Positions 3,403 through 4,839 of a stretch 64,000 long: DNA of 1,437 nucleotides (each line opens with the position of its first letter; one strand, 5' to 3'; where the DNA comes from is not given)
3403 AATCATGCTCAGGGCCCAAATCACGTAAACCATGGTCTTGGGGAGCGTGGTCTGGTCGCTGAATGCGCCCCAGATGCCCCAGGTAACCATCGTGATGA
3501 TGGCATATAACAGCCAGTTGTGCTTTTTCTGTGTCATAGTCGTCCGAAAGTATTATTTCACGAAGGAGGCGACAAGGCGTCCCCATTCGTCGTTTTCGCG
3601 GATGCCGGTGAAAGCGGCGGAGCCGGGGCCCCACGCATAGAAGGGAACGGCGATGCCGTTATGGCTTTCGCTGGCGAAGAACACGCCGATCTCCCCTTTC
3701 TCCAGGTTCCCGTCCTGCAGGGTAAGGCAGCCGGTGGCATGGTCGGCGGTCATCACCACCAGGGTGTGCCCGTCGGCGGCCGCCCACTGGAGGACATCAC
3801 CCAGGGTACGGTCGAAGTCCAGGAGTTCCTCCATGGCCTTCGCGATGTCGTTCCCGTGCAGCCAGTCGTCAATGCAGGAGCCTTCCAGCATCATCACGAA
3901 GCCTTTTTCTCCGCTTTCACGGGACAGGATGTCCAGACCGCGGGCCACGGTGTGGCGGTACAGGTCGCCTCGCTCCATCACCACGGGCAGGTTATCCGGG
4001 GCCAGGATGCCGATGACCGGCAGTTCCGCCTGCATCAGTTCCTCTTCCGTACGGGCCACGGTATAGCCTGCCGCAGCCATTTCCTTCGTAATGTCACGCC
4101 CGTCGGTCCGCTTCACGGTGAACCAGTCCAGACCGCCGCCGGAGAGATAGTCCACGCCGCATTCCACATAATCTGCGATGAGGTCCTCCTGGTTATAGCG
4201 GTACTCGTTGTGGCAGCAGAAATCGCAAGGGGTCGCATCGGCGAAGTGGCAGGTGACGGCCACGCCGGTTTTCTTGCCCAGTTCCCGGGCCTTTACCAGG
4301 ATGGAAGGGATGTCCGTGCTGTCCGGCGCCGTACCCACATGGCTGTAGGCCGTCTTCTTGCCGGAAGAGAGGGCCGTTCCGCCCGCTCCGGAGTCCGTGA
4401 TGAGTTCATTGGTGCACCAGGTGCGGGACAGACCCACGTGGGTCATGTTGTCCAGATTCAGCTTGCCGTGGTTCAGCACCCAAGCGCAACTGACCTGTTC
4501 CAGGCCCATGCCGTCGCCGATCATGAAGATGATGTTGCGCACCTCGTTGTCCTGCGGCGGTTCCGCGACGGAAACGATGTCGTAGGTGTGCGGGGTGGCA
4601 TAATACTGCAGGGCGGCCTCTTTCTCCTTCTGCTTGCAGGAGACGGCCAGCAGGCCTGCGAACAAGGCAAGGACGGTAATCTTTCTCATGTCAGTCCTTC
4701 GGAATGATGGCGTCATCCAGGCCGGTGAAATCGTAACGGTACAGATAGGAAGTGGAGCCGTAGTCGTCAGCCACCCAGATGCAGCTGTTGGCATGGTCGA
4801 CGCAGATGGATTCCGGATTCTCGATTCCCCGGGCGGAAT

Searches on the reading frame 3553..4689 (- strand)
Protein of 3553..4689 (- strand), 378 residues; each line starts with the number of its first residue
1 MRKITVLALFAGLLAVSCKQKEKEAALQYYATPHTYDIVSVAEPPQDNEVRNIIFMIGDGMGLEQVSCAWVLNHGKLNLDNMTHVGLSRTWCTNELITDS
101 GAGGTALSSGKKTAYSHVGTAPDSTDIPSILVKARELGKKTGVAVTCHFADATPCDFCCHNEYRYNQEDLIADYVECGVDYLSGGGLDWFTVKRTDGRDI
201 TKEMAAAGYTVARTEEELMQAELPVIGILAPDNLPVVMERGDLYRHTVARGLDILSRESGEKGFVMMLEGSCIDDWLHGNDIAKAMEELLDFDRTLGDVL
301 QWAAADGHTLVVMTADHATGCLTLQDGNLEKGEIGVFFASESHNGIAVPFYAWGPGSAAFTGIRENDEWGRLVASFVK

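Call 93: search_protein_families(library=ncbifam, proteins=[window:3553-4689:-], max_evalue=0.00001)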
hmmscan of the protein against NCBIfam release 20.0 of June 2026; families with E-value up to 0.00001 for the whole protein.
window:3553-4689:- (378 aa): 1 family
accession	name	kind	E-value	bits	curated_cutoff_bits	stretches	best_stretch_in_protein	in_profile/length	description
NF007810.0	PRK10518.1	equivalog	2.4e-26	92.5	540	2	46-164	67-195/482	alkaline phosphatase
